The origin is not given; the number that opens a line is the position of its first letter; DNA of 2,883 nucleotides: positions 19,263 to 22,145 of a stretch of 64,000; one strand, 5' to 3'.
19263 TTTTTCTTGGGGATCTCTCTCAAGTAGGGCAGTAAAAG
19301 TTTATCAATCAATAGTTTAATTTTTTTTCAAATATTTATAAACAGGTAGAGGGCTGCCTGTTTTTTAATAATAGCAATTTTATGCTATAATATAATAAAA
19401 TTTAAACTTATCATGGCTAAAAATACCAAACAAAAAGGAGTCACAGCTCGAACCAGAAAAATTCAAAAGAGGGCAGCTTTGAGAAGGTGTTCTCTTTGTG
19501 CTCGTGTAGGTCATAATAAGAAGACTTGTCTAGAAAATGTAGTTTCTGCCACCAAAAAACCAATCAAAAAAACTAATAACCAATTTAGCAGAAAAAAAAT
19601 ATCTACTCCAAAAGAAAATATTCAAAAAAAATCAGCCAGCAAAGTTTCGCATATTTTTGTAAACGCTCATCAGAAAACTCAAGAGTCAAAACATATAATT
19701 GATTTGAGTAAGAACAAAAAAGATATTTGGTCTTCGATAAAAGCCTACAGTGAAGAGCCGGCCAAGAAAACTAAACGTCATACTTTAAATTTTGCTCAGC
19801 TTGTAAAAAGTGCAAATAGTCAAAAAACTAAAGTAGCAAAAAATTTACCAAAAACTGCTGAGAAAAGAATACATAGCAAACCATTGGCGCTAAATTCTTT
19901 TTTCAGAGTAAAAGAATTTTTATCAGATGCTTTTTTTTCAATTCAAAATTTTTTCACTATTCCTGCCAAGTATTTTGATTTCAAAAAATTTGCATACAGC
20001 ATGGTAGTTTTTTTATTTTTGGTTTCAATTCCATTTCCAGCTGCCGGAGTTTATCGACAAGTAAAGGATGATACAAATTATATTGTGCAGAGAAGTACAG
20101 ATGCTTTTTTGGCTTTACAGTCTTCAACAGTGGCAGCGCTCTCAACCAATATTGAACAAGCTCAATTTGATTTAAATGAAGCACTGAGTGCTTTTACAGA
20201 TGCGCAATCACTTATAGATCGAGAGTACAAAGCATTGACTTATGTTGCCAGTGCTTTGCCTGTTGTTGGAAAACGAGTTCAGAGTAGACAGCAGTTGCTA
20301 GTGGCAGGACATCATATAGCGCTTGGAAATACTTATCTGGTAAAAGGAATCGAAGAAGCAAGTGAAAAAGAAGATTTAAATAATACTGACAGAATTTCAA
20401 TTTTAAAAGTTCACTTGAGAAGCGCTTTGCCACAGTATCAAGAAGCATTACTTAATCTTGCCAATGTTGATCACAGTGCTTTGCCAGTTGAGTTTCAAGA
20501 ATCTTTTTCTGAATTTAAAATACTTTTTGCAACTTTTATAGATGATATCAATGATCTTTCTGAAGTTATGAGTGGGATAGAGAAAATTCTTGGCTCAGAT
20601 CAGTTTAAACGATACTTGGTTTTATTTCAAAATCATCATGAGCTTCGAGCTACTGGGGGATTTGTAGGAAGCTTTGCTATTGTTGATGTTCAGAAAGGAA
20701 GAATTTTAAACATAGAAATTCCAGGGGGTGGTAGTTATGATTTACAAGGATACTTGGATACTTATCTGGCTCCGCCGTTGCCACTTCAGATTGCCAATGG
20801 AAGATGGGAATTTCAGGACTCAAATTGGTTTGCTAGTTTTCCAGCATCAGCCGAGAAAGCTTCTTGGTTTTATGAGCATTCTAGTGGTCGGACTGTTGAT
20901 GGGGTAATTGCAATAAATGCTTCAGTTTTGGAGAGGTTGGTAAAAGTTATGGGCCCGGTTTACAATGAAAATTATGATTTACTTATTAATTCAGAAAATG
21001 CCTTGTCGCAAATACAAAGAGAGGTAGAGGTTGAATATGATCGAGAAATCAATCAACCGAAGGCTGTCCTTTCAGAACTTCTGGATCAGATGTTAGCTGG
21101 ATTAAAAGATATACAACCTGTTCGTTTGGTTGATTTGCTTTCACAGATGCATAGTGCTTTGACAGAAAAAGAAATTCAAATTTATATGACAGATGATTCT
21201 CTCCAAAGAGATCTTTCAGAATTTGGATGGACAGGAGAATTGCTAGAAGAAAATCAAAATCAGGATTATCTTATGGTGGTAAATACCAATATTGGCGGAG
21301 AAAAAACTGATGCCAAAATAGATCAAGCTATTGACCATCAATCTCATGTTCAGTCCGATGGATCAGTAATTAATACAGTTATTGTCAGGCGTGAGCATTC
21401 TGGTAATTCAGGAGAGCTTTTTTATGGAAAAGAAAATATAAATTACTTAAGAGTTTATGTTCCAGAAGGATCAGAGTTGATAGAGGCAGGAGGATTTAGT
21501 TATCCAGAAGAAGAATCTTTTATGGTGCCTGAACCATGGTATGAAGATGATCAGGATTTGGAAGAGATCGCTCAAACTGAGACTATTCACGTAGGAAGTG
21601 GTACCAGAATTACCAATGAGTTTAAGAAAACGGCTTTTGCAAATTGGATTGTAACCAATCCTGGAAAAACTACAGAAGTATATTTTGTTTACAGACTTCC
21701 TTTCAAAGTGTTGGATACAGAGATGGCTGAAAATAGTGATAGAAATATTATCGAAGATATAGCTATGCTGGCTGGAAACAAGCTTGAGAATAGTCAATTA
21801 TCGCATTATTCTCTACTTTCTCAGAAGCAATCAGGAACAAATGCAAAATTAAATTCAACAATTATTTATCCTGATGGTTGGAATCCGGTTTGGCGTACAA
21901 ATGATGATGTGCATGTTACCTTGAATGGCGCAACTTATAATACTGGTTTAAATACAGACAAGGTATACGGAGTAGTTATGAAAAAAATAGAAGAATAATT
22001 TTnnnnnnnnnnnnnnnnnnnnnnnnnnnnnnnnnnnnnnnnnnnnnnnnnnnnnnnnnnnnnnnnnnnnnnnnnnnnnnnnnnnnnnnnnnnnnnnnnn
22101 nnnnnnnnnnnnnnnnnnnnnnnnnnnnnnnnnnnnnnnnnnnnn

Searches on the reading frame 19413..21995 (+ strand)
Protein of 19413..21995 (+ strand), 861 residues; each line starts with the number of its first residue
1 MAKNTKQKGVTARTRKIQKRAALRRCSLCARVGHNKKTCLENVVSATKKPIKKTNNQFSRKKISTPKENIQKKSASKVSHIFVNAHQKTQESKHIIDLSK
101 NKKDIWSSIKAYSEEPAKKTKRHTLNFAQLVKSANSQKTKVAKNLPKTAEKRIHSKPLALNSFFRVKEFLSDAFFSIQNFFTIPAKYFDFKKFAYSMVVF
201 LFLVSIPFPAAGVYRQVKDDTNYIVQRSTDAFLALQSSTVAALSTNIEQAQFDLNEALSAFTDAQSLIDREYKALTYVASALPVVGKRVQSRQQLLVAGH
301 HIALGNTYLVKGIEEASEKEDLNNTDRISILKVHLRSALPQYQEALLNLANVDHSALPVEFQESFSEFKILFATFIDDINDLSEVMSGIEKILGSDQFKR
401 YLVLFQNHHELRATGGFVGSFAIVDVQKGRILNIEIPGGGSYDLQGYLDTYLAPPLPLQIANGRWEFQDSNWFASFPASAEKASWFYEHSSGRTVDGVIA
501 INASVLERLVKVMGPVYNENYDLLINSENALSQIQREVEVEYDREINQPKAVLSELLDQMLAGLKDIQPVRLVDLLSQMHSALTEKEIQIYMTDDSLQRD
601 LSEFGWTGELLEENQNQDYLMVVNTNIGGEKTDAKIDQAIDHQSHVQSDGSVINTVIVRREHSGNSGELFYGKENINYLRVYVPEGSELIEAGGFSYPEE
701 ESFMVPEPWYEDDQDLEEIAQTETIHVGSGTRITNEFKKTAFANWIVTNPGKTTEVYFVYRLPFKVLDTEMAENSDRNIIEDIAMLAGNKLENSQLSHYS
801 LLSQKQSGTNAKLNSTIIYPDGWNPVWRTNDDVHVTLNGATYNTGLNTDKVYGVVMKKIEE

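Call 40: search_protein_families(library=pfam, proteins=[window:19413-21995:+], max_evalue=0.001)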
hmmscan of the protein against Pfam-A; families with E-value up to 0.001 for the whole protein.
window:19413-21995:+ (861 aa): 1 family
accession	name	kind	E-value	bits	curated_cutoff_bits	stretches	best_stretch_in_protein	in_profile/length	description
PF13196.11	DUF4012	-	1.8e-25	90.5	28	1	397-537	2-142/144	Protein of unknown function (DUF4012)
